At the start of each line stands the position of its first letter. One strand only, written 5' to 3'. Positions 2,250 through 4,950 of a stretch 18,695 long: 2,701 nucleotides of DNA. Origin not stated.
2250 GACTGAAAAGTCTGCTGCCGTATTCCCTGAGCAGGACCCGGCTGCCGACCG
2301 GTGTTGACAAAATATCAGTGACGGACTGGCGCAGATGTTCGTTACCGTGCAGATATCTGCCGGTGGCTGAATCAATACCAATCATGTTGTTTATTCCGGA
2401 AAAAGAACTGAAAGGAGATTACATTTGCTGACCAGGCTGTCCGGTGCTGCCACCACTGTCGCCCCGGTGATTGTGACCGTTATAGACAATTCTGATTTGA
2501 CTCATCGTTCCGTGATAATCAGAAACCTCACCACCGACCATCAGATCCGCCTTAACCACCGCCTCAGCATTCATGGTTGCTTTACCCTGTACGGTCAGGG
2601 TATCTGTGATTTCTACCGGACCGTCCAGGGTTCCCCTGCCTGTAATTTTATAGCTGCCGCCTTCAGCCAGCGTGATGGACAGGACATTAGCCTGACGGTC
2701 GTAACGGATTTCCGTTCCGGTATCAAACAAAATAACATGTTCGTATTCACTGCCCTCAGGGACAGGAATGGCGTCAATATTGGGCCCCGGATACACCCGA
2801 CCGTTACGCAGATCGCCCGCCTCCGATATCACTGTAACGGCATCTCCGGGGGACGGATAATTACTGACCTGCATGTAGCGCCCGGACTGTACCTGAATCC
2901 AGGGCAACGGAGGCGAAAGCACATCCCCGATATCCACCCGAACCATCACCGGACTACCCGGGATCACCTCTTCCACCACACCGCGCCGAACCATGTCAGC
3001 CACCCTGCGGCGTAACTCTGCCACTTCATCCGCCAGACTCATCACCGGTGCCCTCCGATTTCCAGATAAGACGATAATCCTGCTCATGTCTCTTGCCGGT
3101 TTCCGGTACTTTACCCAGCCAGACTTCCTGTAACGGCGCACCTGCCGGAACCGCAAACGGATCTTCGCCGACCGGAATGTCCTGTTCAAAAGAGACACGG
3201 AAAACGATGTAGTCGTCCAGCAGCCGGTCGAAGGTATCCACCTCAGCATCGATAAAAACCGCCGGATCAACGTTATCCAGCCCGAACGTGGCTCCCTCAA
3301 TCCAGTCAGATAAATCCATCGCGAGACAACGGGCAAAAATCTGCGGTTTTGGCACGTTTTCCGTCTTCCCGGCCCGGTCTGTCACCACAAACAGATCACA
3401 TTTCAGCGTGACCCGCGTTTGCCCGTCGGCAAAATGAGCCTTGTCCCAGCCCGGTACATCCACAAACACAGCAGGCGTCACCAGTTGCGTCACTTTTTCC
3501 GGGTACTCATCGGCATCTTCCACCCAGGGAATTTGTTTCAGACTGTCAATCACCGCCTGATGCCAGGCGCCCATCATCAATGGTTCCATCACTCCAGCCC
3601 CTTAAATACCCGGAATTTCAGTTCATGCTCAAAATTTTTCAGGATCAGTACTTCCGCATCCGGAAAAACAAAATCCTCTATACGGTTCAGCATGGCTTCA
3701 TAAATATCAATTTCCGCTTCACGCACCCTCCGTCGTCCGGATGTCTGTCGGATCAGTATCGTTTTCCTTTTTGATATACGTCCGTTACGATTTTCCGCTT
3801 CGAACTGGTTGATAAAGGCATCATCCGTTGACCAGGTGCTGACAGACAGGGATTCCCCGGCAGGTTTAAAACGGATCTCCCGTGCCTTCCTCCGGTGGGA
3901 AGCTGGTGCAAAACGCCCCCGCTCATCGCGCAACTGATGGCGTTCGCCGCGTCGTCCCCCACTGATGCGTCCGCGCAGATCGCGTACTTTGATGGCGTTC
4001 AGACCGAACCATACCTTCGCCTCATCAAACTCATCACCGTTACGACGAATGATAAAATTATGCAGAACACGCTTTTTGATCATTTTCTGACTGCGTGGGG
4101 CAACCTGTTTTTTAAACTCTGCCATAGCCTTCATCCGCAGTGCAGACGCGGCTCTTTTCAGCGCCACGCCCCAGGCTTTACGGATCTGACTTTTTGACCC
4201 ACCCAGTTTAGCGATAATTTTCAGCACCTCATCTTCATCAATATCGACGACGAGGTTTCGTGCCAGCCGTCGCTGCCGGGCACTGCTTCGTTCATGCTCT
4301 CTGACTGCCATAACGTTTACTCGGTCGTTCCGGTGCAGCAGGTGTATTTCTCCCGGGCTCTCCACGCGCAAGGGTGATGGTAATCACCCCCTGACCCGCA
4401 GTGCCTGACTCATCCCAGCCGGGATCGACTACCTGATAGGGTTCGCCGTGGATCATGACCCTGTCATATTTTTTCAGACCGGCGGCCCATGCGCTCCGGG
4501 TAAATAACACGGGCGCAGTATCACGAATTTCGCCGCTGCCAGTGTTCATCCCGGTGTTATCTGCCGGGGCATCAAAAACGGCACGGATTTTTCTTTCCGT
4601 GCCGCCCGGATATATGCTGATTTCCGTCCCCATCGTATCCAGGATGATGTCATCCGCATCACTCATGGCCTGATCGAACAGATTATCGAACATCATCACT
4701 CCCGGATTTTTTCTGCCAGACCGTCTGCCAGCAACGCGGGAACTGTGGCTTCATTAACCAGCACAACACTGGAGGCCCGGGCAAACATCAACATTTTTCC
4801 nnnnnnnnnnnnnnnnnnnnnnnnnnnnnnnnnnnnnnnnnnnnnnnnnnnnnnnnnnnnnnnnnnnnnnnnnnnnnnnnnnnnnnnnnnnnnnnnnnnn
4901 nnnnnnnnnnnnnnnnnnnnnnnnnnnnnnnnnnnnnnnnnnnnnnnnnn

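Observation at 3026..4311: Chimeric virion module: lambda-type packaging/head genes joined to a P2-type baseplate, with two unassigned genes at the junction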

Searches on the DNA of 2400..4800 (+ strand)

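Call 8: search_dna_similar(query=window:2400-4800:+, collection=ecoli_genomes, mode=near, max_rows=15)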
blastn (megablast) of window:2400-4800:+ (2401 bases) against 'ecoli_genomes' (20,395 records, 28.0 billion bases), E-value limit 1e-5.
Records with a match: 78; places in all: 97; records where one place covers at least 80% of the query: 76.
Genomes with a match: 78 of 5426; with a place that covers at least 80% of the query: 76. Places per genome that has any: lowest 1, median 1, highest 3. On chromosomes: 97 places; on plasmids: 0.
Best place of each record, by identity: >=99% 25; 95-99% 29; 90-95% 23; 80-90% 1.
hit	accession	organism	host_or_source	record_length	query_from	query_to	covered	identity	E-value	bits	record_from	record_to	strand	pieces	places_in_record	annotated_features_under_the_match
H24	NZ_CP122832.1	Escherichia coli strain ETEC1730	Sus scrofa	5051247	1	2401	100%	99.9%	0e+0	4418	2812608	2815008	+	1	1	hypothetical protein (x2) | phage baseplate assembly protein V | head-tail joining protein | gpFI: DNA-packaging protein FI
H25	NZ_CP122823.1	Escherichia coli strain ETEC1732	Sus scrofa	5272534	1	2401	100%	99.9%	0e+0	4418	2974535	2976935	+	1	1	hypothetical protein (x2) | phage baseplate assembly protein V | head-tail joining protein | gpFI: DNA-packaging protein FI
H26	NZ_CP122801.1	Escherichia coli strain ETEC1734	Sus scrofa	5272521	1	2401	100%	99.9%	0e+0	4418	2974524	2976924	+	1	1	hypothetical protein (x2) | phage baseplate assembly protein V | head-tail joining protein | gpFI: DNA-packaging protein FI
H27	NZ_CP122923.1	Escherichia coli strain ETEC1703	Sus scrofa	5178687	1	2401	100%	99.9%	0e+0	4418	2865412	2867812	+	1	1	hypothetical protein (x2) | phage baseplate assembly protein V | head-tail joining protein | gpFI: DNA-packaging protein FI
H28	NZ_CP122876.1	Escherichia coli strain ETEC1717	Sus scrofa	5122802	1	2401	100%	99.9%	0e+0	4418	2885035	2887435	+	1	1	hypothetical protein (x2) | phage baseplate assembly protein V | head-tail joining protein | gpFI: DNA-packaging protein FI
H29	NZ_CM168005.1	Escherichia coli strain PEC422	Sus scrofa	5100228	1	2401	100%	99.9%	0e+0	4418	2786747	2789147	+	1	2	hypothetical protein (x2) | phage baseplate assembly protein V | head-tail joining protein | gpFI: DNA-packaging protein FI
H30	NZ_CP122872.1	Escherichia coli strain ETEC1718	Sus scrofa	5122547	1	2401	100%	99.8%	0e+0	4412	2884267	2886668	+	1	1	hypothetical protein (x2) | phage baseplate assembly protein V | head-tail joining protein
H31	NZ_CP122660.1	Escherichia coli strain ETEC4073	Sus scrofa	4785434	1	2401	100%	99.8%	0e+0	4407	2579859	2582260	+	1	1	hypothetical protein (x2) | phage baseplate assembly protein V | head-tail joining protein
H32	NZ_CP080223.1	Escherichia coli O141:H4 strain P13-6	Sus scrofa domesticus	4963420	1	2401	100%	99.6%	0e+0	4379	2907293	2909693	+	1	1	hypothetical protein (x2) | phage baseplate assembly protein V | head-tail joining protein | gpFI: DNA-packaging protein FI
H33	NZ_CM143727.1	Escherichia coli strain CFIAFB20180511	food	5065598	1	2401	100%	99.5%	0e+0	4368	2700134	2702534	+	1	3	hypothetical protein (x2) | phage baseplate assembly protein V | head-tail joining protein | gpFI: DNA-packaging protein FI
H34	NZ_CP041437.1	Escherichia coli strain STEC005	goat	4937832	1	2401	100%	99.4%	0e+0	4357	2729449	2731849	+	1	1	hypothetical protein (x2) | phage baseplate assembly protein V | head-tail joining protein | gpFI: DNA-packaging protein FI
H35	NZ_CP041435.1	Escherichia coli strain STEC309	patient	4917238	1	2401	100%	99.4%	0e+0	4357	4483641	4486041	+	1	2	hypothetical protein (x2) | phage baseplate assembly protein V | head-tail joining protein | gpFI: DNA-packaging protein FI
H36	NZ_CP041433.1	Escherichia coli strain STEC313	Raw beef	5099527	1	2401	100%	99.4%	0e+0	4357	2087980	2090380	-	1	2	hypothetical protein (x2) | phage baseplate assembly protein V | head-tail joining protein | gpFI: DNA-packaging protein FI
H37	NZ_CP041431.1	Escherichia coli strain STEC316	Raw beef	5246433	1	2401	100%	99.4%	0e+0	4357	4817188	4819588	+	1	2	hypothetical protein (x2) | phage baseplate assembly protein V | head-tail joining protein | gpFI: DNA-packaging protein FI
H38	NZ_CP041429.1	Escherichia coli strain STEC367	Raw mutton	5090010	1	2401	100%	99.4%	0e+0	4357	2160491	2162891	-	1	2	hypothetical protein (x2) | phage baseplate assembly protein V | head-tail joining protein | gpFI: DNA-packaging protein FI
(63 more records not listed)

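Call 9: get_annotated_region(hit=H24, flank=20000)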
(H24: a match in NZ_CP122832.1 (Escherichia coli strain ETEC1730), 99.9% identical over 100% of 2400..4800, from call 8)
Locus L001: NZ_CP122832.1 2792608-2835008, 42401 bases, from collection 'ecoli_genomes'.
description: Escherichia coli strain ETEC1730 chromosome, complete genome
organism: Escherichia coli strain ETEC1730 (NCBI taxid 562)
replicon: chromosome; assembly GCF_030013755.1
host: Sus scrofa; source: feces; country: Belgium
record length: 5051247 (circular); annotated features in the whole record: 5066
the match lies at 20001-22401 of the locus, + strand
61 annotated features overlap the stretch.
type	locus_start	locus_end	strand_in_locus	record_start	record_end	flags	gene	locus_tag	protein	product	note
CDS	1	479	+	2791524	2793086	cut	trpE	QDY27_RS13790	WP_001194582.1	anthranilate synthase component I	-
CDS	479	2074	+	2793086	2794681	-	trpD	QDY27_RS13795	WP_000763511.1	bifunctional anthranilate synthase glutamate amidotransferase component TrpG/anthranilate phosphoribosyltransferase TrpD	-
CDS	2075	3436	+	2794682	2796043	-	trpCF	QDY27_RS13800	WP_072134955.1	bifunctional indole-3-glycerol-phosphate synthase TrpC/phosphoribosylanthranilate isomerase TrpF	-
CDS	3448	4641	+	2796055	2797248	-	trpB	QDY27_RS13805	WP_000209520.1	tryptophan synthase subunit beta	-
CDS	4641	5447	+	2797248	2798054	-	trpA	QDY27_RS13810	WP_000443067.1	tryptophan synthase subunit alpha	-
CDS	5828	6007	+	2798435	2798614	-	yciG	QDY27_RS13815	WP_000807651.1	general stress protein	-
CDS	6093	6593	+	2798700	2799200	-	yciF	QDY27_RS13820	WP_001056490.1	ferritin-like domain-containing protein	-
CDS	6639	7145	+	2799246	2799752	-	yciE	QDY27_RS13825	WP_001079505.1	ferritin-like domain-containing protein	-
CDS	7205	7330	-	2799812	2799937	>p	-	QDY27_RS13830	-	OmpW family outer membrane protein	incomplete; partial in the middle of a contig; missing N-terminus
CDS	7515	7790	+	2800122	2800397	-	-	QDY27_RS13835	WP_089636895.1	ash family protein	-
CDS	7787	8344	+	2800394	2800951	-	-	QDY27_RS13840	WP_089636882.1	Rha family transcriptional regulator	-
CDS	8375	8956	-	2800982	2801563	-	-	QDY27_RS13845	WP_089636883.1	DUF4376 domain-containing protein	-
CDS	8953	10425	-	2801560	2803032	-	-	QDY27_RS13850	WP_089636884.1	prophage tail fiber N-terminal domain-containing protein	-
CDS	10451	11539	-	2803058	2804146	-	-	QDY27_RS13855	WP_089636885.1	contractile injection system protein, VgrG/Pvc8 family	-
CDS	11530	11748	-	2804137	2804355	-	-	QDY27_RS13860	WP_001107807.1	tail protein X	-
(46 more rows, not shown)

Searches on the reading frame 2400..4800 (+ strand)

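Call 77: search_protein_families(library=pfam, proteins=[L001:12214-13866:-, L001:13984-14286:-, L001:11723-12211:-, L001:10451-11539:-], max_evalue=0.001)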
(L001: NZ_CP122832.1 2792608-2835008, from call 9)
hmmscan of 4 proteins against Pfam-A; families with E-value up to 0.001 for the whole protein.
L001:12214-13866:- (550 aa): 0 families

L001:13984-14286:- (100 aa): 1 family
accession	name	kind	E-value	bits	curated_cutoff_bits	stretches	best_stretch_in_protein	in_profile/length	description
PF10109.15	Phage_TAC_7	-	5.6e-12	46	25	1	14-89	2-78/79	Phage tail assembly chaperone proteins, E, or 41 or 14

L001:11723-12211:- (162 aa): 1 family
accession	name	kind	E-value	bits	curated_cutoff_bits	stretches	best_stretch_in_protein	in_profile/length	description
PF06995.16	Phage_P2_GpU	-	2.7e-27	95.2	27.5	1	35-157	1-120/120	Phage P2 GpU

L001:10451-11539:- (362 aa): 1 family
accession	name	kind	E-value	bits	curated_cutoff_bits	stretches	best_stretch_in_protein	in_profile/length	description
PF05954.17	Phage_GPD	-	9.5e-05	22.2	30.1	1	116-328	81-300/305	Phage tail baseplate hub (GPD)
